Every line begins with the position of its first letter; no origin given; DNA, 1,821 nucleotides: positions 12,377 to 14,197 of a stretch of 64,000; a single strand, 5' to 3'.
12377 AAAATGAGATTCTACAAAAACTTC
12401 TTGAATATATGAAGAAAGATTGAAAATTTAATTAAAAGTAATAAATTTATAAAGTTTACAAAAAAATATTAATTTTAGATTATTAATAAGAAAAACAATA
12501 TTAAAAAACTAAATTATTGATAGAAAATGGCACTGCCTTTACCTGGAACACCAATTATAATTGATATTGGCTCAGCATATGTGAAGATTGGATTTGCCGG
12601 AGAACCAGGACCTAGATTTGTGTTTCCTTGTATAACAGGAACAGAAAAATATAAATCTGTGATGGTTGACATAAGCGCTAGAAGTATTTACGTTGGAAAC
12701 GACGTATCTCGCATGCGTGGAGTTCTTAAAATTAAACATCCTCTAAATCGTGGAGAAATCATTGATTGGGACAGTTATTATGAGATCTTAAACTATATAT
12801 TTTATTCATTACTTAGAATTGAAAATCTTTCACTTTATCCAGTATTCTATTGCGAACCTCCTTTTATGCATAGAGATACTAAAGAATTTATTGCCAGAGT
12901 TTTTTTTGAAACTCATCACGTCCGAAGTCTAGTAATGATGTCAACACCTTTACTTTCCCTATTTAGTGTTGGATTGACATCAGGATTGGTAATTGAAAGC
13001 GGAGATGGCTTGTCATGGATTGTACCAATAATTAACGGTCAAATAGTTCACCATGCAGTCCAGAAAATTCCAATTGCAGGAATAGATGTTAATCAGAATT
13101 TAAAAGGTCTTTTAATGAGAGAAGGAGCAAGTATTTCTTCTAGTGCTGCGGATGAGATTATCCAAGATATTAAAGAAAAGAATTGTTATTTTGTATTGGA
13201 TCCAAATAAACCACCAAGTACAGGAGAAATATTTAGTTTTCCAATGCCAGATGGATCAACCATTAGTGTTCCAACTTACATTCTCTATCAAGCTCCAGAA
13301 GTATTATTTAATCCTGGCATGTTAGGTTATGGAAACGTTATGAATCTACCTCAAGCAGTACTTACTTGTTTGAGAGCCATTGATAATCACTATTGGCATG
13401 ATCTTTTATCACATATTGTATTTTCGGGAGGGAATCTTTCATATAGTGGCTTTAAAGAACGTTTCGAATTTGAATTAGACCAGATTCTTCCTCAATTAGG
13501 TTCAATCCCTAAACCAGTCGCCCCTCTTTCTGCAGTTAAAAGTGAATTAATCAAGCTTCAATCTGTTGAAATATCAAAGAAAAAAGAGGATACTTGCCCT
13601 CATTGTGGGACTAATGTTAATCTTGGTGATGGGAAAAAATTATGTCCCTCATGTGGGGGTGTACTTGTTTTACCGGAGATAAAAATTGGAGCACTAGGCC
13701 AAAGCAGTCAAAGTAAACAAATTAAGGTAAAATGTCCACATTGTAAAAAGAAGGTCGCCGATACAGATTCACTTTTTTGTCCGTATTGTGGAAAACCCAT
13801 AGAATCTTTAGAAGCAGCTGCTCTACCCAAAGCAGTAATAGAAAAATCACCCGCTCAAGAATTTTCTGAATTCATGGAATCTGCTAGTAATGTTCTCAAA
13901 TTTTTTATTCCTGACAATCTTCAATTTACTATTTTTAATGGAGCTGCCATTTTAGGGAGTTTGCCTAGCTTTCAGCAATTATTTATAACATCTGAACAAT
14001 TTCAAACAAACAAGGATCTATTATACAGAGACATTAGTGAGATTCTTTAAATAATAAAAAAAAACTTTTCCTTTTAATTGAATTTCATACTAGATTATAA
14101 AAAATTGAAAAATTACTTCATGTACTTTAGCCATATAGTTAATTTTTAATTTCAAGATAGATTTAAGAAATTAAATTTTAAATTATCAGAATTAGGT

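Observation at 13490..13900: Actin-family protein with a ~110-residue insertion carrying two zinc ribbons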

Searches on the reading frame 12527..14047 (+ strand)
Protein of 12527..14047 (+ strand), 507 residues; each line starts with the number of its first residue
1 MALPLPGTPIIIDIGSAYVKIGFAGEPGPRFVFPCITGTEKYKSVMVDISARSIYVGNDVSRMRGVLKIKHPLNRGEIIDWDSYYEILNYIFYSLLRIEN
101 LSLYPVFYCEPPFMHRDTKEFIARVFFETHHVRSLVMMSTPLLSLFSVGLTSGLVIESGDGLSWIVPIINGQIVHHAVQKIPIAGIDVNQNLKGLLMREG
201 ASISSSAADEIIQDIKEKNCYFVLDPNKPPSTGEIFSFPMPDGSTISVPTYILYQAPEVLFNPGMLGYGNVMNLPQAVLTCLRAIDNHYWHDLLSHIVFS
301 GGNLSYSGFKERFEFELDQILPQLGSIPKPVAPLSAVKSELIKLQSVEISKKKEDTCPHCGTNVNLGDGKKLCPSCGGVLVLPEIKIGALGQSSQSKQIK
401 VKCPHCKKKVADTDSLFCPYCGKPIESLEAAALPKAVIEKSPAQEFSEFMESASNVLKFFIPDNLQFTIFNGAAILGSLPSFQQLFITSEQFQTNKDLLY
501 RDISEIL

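Call 3: search_protein_families(library=pfam, proteins=[window:12527-14047:+], max_evalue=1)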
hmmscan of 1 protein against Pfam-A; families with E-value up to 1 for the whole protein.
window:12527-14047:+ (507 aa): 34 families (the best 25 are shown)
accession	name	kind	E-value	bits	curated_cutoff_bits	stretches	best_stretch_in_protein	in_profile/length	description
PF00022.25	Actin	-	2.8e-63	214.4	27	2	9-323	6-355/410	Actin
PF13248.11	Zn_ribbon_3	-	8.5e-12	44.6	27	2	400-425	2-26/26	zinc-ribbon domain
PF24460.1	DUF7575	-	5.5e-09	35.7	28.5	1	401-426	4-28/28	Domain of unknown function (DUF7575)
PF12773.13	DZR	-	1.9e-07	31.6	27.3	2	357-422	1-45/45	Double zinc ribbon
PF13240.11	Zn_Ribbon_1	-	7e-06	26.1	25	2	402-424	1-22/23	zinc-ribbon domain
PF18912.6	DZR_2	-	4.9e-05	23.5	27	2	402-427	23-48/56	Double zinc ribbon domain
PF07191.17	Zn_ribbon_6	-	7.4e-05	23.1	25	1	395-430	11-44/67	Double zinc ribbon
PF01155.25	HypA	-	0.00017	22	28.9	2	396-424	66-95/112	Hydrogenase/urease nickel incorporation, metallochaperone, hypA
PF17032.10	Zn_ribbon_15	-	0.00081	20.6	28.9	1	400-422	52-73/73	zinc-ribbon family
PF23455.1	DUF7129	-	0.0012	19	30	1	357-379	14-36/45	Domain of unknown function (DUF7129)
PF14446.12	Prok-RING_1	-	0.0029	17.9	29.1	2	399-424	3-29/54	Prokaryotic RING finger family 1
PF03884.20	YacG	-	0.0056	16.8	25.5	1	401-423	1-24/52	DNA gyrase inhibitor YacG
PF08772.16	Zn_ribbon_NOB1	-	0.0059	17.1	24.9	1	396-424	4-32/72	Nin one binding (NOB1) Zn-ribbon like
PF08271.17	Zn_Ribbon_TF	-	0.0067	16.4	29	1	402-425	2-29/43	TFIIB zinc-binding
PF09297.16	Zn_ribbon_NUD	-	0.02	15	24.8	0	416-428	4-16/32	NADH pyrophosphatase zinc ribbon domain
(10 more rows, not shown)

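Call 4: search_solved_structures(query=window:12527-14047:+, show_alignments=3, max_evalue=0.001)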
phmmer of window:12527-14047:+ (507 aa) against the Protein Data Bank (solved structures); distinct sequences matched with E-value up to 0.001: 160 (the best 60 are shown).
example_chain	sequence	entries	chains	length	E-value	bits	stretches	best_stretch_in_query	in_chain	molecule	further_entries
9wc4_A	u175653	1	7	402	2.2e-69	237.7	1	6-327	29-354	HC1 actin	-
8thx_A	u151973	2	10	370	1.5e-61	211.9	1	10-322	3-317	Actin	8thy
8trm_A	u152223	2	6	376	2.2e-61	211.3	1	10-332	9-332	Actin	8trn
1yag_A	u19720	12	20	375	2.3e-61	211.3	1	10-324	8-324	PROTEIN (ACTIN) | Actin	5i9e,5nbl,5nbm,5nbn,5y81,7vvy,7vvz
7yfn_A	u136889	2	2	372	2.5e-61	211.2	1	10-324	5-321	Actin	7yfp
4cbw_A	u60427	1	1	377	2.8e-61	211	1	10-327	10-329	ACTIN, ALPHA SKELETAL MUSCLE, ACTIN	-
8ti3_A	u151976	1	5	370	2.8e-61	211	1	10-322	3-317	Actin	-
3b63_C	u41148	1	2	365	3.3e-61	210.8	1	10-325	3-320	Actin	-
1yvn_A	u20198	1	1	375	8.4e-61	209.4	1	10-324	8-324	PROTEIN (ACTIN)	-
6i4h_A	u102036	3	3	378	1e-60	209.2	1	10-327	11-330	Actin-1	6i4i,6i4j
3b63_A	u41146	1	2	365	1.2e-60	208.9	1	10-325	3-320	Actin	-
7ju4_u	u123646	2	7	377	2.2e-60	208.1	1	9-332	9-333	Actin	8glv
6i4g_A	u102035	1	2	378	2.6e-60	207.8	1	10-327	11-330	Actin-1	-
7aln_A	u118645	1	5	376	3.5e-60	207.4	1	10-327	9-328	Actin-1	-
4cbu_A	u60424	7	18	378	3.6e-60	207.4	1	10-327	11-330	Actin-1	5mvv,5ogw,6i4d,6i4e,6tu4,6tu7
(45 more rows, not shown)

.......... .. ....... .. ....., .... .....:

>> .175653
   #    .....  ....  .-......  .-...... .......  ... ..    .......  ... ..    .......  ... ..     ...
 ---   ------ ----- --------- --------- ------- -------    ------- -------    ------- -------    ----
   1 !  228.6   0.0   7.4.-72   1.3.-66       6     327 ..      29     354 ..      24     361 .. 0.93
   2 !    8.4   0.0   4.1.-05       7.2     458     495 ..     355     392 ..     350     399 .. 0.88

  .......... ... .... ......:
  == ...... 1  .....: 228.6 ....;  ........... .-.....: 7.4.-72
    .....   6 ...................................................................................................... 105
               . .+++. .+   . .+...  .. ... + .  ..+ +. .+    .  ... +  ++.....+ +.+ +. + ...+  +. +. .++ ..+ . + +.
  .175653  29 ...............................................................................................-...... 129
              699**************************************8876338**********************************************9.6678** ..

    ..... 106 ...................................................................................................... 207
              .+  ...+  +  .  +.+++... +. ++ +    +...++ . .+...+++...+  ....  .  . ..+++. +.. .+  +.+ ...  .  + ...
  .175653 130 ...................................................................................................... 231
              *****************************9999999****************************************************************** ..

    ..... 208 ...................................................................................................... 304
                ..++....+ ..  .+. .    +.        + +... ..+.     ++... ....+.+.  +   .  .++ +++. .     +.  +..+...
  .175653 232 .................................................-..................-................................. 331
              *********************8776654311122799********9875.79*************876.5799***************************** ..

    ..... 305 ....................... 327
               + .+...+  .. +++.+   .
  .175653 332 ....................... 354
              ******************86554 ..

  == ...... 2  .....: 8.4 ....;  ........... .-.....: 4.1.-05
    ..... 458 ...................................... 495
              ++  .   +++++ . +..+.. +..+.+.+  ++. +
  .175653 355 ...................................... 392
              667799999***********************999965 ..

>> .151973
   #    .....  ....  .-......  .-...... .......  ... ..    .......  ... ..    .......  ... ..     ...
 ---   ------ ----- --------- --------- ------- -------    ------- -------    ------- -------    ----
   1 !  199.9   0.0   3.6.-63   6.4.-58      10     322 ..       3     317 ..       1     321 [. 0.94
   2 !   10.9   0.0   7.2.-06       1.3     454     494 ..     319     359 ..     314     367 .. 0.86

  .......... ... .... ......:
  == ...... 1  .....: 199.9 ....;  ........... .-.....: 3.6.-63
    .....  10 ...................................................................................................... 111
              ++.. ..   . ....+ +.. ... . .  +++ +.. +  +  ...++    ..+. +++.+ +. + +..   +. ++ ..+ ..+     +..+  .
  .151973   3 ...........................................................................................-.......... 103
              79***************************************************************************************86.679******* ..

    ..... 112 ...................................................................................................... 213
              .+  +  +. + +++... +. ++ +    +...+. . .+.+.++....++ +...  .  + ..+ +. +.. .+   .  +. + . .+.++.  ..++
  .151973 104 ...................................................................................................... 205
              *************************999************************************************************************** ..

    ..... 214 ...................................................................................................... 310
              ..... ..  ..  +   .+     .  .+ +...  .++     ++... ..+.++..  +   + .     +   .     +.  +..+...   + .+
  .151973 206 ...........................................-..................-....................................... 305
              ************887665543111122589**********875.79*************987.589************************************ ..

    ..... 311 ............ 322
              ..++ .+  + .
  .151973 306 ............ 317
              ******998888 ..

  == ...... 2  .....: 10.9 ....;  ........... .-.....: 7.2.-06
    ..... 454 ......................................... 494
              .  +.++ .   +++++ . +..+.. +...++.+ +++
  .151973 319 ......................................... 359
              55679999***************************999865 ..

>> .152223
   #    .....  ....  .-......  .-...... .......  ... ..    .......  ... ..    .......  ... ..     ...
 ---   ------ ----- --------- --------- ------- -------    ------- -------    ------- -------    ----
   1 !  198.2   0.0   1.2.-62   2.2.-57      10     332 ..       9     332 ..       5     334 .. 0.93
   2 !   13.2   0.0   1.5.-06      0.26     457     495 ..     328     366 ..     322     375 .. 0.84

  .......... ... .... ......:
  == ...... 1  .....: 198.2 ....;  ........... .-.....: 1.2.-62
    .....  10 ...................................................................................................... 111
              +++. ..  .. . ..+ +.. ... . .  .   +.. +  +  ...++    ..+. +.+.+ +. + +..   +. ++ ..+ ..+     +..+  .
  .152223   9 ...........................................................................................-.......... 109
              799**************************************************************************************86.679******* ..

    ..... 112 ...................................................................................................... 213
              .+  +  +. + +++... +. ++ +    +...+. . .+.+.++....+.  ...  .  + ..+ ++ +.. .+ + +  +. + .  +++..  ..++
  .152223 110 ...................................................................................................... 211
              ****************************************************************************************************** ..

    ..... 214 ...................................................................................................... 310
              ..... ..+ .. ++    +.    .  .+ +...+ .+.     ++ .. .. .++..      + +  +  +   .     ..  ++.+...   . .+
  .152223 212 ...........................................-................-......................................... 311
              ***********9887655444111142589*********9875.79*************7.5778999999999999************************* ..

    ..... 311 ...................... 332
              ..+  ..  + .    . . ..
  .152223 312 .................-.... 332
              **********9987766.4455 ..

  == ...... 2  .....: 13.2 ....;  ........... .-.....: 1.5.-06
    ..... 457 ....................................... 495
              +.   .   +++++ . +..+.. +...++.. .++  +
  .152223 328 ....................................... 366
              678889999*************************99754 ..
